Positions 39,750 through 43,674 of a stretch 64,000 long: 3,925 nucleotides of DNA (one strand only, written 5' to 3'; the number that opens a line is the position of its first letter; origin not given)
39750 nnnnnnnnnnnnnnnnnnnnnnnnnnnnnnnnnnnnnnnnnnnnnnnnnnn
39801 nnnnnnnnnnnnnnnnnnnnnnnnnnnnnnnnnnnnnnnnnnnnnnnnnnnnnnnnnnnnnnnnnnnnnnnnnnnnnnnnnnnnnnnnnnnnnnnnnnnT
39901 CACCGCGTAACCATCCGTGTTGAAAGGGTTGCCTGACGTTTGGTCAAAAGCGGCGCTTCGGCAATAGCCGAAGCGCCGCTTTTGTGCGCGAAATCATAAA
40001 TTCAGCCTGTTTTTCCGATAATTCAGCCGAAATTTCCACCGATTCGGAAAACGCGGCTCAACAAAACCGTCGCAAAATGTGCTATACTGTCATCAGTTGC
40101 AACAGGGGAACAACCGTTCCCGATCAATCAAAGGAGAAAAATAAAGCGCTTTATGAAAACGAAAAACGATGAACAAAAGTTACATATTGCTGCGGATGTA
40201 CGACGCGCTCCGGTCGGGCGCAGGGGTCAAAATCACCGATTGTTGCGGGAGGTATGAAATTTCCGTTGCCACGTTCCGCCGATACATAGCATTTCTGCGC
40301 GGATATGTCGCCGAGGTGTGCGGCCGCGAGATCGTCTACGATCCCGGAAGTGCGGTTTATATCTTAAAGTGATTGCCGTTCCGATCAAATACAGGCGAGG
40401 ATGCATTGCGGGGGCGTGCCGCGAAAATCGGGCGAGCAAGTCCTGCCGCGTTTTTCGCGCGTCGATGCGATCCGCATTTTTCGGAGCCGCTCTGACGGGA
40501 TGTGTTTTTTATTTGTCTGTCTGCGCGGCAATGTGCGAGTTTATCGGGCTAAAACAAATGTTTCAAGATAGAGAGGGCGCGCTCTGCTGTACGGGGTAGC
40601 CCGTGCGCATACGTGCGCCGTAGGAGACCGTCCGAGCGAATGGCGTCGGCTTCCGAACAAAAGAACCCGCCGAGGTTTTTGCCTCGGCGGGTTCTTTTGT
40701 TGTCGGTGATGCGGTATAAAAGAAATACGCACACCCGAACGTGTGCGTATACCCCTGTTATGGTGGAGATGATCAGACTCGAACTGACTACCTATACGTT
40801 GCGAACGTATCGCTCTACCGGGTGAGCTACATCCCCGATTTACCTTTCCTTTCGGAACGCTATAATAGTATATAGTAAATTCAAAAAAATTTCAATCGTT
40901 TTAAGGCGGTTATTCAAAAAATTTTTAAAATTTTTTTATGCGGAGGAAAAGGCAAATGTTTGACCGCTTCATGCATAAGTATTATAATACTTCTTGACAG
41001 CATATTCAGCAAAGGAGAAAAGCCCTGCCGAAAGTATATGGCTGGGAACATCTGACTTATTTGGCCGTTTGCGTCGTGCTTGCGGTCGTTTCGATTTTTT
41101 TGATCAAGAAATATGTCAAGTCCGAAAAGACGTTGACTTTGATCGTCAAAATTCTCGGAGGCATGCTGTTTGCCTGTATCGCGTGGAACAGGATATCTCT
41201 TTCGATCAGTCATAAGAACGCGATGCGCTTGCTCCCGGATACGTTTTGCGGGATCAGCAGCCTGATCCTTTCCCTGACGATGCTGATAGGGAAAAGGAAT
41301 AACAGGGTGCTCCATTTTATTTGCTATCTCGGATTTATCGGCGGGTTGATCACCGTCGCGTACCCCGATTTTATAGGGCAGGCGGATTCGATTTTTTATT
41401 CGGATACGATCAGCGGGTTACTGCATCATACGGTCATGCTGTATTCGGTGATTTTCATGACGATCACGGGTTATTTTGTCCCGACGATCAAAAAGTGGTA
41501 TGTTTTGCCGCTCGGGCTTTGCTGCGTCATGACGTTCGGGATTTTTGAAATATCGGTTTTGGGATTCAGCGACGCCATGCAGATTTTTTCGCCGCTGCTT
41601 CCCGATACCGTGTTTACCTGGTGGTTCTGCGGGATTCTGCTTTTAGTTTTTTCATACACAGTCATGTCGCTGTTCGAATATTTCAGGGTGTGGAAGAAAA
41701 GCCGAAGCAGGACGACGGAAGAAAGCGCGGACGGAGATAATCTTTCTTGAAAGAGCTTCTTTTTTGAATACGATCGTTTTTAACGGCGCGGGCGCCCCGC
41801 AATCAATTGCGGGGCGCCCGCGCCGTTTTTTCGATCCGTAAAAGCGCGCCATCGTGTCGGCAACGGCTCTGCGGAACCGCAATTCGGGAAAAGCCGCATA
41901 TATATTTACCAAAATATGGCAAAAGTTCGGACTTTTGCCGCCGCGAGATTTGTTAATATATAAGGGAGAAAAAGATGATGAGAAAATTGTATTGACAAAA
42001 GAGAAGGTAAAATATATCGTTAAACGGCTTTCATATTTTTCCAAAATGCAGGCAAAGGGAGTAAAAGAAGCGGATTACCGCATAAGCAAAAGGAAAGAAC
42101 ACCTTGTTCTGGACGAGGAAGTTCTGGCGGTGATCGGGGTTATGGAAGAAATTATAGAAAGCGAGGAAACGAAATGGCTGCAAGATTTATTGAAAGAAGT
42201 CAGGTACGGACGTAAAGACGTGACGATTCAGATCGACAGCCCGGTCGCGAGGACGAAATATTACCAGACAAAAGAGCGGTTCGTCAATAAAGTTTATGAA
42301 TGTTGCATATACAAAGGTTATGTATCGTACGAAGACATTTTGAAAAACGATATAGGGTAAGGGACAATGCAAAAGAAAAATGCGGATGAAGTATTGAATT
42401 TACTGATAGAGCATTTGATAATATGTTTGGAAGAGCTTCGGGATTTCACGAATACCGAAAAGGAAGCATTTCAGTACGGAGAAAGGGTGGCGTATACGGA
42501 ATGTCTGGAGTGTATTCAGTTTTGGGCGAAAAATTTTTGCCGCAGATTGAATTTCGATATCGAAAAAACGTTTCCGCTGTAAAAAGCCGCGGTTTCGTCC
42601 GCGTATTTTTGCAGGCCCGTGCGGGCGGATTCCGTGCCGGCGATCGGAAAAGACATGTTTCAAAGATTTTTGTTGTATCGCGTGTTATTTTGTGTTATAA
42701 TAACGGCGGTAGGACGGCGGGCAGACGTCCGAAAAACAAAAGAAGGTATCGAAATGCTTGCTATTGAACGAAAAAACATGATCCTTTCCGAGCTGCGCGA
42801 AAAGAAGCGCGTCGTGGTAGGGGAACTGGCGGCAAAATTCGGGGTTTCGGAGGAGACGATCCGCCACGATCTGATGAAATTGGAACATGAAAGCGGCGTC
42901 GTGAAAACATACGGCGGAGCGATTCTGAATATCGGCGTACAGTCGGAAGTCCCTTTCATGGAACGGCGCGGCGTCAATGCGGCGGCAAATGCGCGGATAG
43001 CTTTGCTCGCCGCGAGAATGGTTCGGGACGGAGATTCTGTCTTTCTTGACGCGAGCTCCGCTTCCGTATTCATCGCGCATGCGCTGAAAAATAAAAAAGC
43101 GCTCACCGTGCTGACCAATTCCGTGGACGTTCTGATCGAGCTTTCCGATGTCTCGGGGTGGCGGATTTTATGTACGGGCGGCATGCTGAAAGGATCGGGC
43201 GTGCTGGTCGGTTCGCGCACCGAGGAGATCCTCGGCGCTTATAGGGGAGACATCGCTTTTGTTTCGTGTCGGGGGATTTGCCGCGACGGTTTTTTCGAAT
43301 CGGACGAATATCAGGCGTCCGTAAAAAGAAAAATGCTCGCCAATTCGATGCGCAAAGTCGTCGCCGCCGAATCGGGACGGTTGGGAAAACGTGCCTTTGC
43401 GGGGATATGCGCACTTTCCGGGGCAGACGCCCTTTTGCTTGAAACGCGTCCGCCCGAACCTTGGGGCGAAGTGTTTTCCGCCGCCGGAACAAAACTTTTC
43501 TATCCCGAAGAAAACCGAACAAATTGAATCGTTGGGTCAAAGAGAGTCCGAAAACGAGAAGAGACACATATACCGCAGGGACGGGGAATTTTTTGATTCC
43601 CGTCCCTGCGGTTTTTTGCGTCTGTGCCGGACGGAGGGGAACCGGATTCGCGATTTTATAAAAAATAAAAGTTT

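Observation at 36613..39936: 1107-aa transmembrane one-component regulator: two XRE HTHs inside, about 8 InlB B-repeats and BspA-type LRRs outside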

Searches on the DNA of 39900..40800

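Call 27: search_rna_families(source=window, start=39900, end=40800, threshold=evalue, max_evalue=1)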
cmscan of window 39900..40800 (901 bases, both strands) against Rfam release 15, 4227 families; matches with E-value up to 1: 17.
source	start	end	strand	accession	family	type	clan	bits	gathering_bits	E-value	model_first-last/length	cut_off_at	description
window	40657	40772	-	RF00514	His_leader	Cis-reg; leader;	-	39.6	49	0.00011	1-126/126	no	Histidine operon leader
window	39934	40022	-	RF02621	BSnc120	Gene; sRNA;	-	33.9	114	5.3e-06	1-88/88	no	Brucella sRNA 120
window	40655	40751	-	RF04312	trpB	Cis-reg;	-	30.2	59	0.05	1-107/107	no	trpB ncRNA motif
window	40654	40702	-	RF03599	MIR1883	Gene; miRNA;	-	27.8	128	0.013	35-85/118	no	MIR1883 microRNA precursor family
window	40660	40736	-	RF02985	ftsZ-DE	Gene; sRNA;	-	27.7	72.2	0.0054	1-69/69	no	ftsZ-DE RNA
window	39945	39979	+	RF02621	BSnc120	Gene; sRNA;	-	24.5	114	0.0048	36-70/88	no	Brucella sRNA 120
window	40603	40697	-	RF02424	Bp2_287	Gene; sRNA;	-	24.2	70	0.0036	1-174/174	no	Burkholderia sRNA Bp2_Cand287_SIPHT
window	40659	40754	-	RF02450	ncr1175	Gene; sRNA;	-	23.6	60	0.092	1-110/110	no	Bacillus sRNA ncr1175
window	40625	40698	+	RF02450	ncr1175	Gene; sRNA;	-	22.5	60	0.16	1-110/110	no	Bacillus sRNA ncr1175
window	40656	40758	-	RF00506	Thr_leader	Cis-reg; leader;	-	22.2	55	0.13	1-118/118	no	Threonine operon leader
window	40543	40706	+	RF01527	CrfA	Gene; sRNA;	-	21.1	38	0.23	1-136/136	no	Caulobacter sRNA CrfA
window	39946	39979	+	RF02634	EF3314_EF3315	Gene; sRNA;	-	20.8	100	0.026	108-141/141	no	Enterococcus sRNA EF3314_EF3315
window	39916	39997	+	RF02225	sX6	Gene; sRNA;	-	20.7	40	0.0045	259-340/342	no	Proteobacterial sRNA sX6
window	40659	40737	-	RF00512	Leu_leader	Cis-reg; leader;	-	18.7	50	0.42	1-148/148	no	Leucine operon leader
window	40623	40698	+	RF00512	Leu_leader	Cis-reg; leader;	-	18.4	50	0.5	1-148/148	no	Leucine operon leader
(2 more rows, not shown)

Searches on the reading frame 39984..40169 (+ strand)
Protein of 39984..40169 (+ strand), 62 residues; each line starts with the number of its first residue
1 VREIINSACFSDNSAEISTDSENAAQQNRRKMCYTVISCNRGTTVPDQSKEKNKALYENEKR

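Call 14: search_protein_families(library=pfam, proteins=[window:39984-40169:+], max_evalue=1)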
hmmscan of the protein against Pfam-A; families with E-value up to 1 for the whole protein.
window:39984-40169:+ (62 aa): 1 family
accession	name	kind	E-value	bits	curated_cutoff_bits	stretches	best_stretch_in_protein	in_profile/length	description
PF15666.10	HGAL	-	0.037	14.6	27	1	18-59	6-45/88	Germinal center-associated lymphoma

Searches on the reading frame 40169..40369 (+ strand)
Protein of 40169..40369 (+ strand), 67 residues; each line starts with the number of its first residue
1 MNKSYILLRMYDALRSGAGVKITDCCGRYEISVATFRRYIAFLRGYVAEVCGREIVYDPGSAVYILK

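Call 14: search_protein_families(library=pfam, proteins=[window:40169-40369:+], max_evalue=1)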
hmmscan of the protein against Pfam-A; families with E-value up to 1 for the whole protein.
window:40169-40369:+ (67 aa): 1 family
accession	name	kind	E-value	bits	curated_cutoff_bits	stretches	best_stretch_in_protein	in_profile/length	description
PF08220.18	HTH_DeoR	-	0.19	11.9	21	1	11-43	6-38/57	DeoR-like helix-turn-helix domain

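Call 29: search_solved_structures(query=window:40169-40369:+, max_evalue=10, show_alignments=2)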
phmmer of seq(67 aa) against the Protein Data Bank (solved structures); distinct sequences matched with E-value up to 10: 6.
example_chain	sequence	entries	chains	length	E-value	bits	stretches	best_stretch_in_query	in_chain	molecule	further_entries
5le8_A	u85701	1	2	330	0.079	16.9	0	13-38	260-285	DD_D12_15_D12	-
5le7_A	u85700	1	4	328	0.086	16.7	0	13-37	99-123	DD_D12_13_D12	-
5le3_A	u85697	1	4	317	0.1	16.5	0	13-37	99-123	DD_D12_09_D12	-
5le6_A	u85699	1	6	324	0.14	16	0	13-38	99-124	DD_D12_09_D12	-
5le4_A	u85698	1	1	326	0.15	16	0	13-38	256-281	DD_D12_11_D12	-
7dne_A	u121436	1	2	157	1.9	12.5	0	13-36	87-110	DARPin 5m3_D12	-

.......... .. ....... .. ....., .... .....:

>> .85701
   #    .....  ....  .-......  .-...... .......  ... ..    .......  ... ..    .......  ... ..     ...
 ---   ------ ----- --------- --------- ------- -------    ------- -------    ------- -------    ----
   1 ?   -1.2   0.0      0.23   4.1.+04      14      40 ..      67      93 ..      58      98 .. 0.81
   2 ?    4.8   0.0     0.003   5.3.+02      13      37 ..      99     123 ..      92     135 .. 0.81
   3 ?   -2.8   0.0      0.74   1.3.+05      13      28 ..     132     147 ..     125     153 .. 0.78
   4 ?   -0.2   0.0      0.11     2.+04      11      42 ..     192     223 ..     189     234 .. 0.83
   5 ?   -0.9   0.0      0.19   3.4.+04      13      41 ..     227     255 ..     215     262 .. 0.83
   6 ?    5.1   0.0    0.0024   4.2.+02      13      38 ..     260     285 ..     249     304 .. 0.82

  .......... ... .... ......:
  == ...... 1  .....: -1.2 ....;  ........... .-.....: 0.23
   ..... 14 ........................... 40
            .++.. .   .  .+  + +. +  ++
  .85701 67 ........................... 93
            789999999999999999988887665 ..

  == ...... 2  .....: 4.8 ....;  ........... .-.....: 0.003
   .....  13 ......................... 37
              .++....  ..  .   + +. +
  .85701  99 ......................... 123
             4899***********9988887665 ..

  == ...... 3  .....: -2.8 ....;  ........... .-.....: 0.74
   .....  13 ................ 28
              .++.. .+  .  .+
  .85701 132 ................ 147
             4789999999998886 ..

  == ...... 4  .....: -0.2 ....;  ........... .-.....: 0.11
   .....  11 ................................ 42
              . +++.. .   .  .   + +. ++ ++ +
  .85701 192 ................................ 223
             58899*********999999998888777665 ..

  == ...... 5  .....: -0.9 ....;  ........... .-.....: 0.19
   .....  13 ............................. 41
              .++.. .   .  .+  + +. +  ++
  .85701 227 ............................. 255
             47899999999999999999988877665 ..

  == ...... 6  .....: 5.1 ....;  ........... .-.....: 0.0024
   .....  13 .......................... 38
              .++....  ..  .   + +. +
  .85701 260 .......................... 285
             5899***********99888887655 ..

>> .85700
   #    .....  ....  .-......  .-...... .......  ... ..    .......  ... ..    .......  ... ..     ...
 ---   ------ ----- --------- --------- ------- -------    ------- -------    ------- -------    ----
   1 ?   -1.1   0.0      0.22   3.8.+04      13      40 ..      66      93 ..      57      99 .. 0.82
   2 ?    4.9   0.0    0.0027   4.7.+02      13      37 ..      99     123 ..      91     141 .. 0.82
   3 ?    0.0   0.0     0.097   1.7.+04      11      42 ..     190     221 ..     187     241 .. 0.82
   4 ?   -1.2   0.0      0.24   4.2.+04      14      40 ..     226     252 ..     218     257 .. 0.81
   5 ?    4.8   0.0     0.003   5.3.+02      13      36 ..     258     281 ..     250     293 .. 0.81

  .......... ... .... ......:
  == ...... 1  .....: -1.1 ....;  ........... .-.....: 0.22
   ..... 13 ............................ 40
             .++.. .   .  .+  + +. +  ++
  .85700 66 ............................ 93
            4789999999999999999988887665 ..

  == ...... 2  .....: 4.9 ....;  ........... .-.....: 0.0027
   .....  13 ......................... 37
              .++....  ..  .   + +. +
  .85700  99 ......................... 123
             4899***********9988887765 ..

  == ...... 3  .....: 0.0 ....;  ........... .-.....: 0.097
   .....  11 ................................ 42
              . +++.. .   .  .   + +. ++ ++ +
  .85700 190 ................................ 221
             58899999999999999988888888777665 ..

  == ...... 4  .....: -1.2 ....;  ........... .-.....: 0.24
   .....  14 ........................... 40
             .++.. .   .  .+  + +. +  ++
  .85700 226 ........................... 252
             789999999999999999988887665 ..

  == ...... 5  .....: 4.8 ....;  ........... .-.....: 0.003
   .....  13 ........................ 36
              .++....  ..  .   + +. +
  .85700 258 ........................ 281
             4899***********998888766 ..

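Call 30: search_protein_families(library=ncbifam, proteins=[window:40169-40369:+], max_evalue=1)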
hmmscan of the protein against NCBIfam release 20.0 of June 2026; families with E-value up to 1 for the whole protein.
seq(67 aa): 0 families

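Call 31: find_homologous_proteins(query=window:40169-40369:+, max_evalue=0.01)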
Query seq(67 aa) (67 aa): 43 proteins with E <= 0.01 among 43 candidates.
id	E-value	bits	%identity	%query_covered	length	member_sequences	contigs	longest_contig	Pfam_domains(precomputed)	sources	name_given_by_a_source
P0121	3.1e-37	143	100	100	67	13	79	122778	-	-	-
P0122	2.3e-33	131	93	100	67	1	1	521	-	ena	-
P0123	1.0e-29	119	82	100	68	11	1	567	-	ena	-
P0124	1.4e-26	109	76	99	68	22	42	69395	-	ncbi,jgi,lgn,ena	-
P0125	1.5e-25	106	72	100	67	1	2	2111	-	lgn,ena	-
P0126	1.4e-24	103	73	100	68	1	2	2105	-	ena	-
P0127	2.5e-24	102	69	96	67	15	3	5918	-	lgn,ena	-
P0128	4.3e-24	101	69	100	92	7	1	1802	-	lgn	-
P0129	5.9e-24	101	69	100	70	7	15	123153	-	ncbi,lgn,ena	-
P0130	1.1e-23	100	70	100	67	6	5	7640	-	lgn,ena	-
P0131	1.3e-23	100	71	99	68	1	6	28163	-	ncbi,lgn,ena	-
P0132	4.0e-23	98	66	100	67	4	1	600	-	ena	-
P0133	4.1e-23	98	72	100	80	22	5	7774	-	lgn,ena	-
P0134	5.5e-23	98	64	99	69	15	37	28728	-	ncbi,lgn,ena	-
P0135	1.3e-22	97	65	99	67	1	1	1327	-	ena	-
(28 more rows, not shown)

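Call 43: predict_structure(alignment_id=A2)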
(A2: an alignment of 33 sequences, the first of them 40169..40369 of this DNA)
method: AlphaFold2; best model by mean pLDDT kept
length: 67 residues; sequences in the alignment: 33
mean_pLDDT: 96.1   pTM: 0.82
mean pLDDT of the five models: 96.1, 95.6, 95.3, 94.6, 94.4
residues with pLDDT >= 90: 64; 70-90: 2; 50-70: 1; < 50: 0
segments of 3 or more residues with pLDDT < 50: none
pLDDT, mean of each block of 10 residues (from residue 1): 92 97 97 98 97 96 96
secondary structure, 60 per line:
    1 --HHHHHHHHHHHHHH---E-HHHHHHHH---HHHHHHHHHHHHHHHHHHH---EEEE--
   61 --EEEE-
elements in order: H3-16 H22-29 H33-51 E55-58 E63-66

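Call 47: fold_search(model_id=the predicted structure, library=pdb)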
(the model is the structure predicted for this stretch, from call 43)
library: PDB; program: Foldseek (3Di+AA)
matches with E <= 10: 971; with E <= 0.001: 0
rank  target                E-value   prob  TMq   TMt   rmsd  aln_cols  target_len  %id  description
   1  3w6j_E                2.2e-02  1.00  0.65  0.31   2.9        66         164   17  Crystal structure of ScpAB core complex (released 2013-04-24)
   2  7rmw_B                2.4e-02  1.00  0.77  0.22   2.9        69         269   16  Crystal structure of B. subtilis PurR bound to ppGpp (released 2021-12-22)
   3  7rmw_D                3.4e-02  1.00  0.78  0.23   2.9        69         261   16  Crystal structure of B. subtilis PurR bound to ppGpp (released 2021-12-22)
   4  9ebr                  3.6e-02  1.00  0.71  0.31   2.4        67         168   21  The structure of NiaR from Thermotoga maritima bound to nicotinic acid (released 2025-01-22)
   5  7rmw_A                3.6e-02  1.00  0.78  0.22   2.8        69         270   16  Crystal structure of B. subtilis PurR bound to ppGpp (released 2021-12-22)
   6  3w6j_C                4.2e-02  0.99  0.64  0.30   3.1        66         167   17  Crystal structure of ScpAB core complex (released 2013-04-24)
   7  1p4a_B                5.5e-02  1.00  0.78  0.22   3.0        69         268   16  Crystal Structure of the PurR complexed with cPRPP (released 2003-12-09)
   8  3w6k_C                5.5e-02  1.00  0.72  0.58   3.1        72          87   19  Crystal structure of dimer of ScpB N-terminal domain complexed with ScpA peptide (released 2013-04-24)
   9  3w6j_F                5.5e-02  0.99  0.64  0.30   3.1        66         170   17  Crystal structure of ScpAB core complex (released 2013-04-24)
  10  7rmw_E                6.2e-02  1.00  0.77  0.23   2.8        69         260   16  Crystal structure of B. subtilis PurR bound to ppGpp (released 2021-12-22)
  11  7rmw_F                6.2e-02  1.00  0.77  0.22   2.9        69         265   16  Crystal structure of B. subtilis PurR bound to ppGpp (released 2021-12-22)
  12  3w6k_B                6.2e-02  0.99  0.69  0.58   2.6        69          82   20  Crystal structure of dimer of ScpB N-terminal domain complexed with ScpA peptide (released 2013-04-24)
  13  3w6j_B                6.7e-02  0.99  0.65  0.30   3.0        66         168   18  Crystal structure of ScpAB core complex (released 2013-04-24)
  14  1p4a_C                7.2e-02  1.00  0.77  0.22   3.0        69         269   16  Crystal Structure of the PurR complexed with cPRPP (released 2003-12-09)
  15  2jt1_MODEL_1_A        7.2e-02  0.84  0.48  0.46   4.7        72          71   17  Solution NMR structure of PefI (Plasmid-Encoded Fimbriae Regulatory) protein from Salmonella typhimurium. Nort (released 2007-10-09)
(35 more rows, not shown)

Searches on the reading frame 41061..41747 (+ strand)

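Call 8: search_protein_families(library=pfam, proteins=[window:41061-41747:+], max_evalue=0.001)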
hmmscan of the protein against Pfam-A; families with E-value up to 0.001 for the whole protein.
window:41061-41747:+ (229 aa): 1 family
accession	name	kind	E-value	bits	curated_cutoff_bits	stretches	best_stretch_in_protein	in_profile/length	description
PF14808.11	TMEM164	-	6e-09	36.2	25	1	3-159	12-167/217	TMEM164 family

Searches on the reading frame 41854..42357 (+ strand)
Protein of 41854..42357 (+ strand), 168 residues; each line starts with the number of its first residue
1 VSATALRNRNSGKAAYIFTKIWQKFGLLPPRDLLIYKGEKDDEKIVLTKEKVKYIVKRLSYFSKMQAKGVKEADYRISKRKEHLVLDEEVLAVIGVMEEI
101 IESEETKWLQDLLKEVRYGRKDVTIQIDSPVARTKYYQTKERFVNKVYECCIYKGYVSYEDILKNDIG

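Call 8: search_protein_families(library=pfam, proteins=[window:41854-42357:+], max_evalue=0.001)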
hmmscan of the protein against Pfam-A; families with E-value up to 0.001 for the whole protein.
window:41854-42357:+ (168 aa): 0 families

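Call 30: search_protein_families(library=ncbifam, proteins=[window:41854-42357:+], max_evalue=1)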
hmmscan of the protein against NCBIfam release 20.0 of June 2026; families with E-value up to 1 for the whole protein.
window:41854-42357:+ (168 aa): 1 family
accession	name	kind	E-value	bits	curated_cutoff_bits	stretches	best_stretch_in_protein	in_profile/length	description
TIGR00451.1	unchar_dom_2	domain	0.017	15.3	27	1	24-107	12-91/107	uncharacterized domain 2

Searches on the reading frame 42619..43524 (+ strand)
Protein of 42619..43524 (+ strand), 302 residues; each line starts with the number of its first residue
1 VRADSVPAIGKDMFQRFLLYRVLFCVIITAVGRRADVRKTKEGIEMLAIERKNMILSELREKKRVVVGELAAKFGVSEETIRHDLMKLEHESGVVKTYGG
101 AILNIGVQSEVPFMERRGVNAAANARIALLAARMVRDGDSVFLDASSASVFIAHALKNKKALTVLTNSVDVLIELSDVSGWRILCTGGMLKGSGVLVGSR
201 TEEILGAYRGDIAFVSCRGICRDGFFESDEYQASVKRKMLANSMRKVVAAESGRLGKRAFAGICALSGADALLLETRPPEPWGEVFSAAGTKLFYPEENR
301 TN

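Call 8: search_protein_families(library=pfam, proteins=[window:42619-43524:+], max_evalue=0.001)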
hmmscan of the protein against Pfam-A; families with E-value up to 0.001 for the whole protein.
window:42619-43524:+ (302 aa): 4 families
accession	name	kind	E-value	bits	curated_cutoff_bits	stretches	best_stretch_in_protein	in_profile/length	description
PF00455.28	DeoRC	-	2.3e-37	128.9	31.8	1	120-273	2-157/160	DeoR C terminal sensor domain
PF08220.18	HTH_DeoR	-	8.3e-14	51.5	21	1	51-104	1-54/57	DeoR-like helix-turn-helix domain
PF08279.18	HTH_11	-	1.2e-05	25.5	25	1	51-89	1-40/55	HTH domain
PF19187.6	HTH_PafC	-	0.0007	19.9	32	0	59-109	13-62/115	PafC helix-turn-helix domain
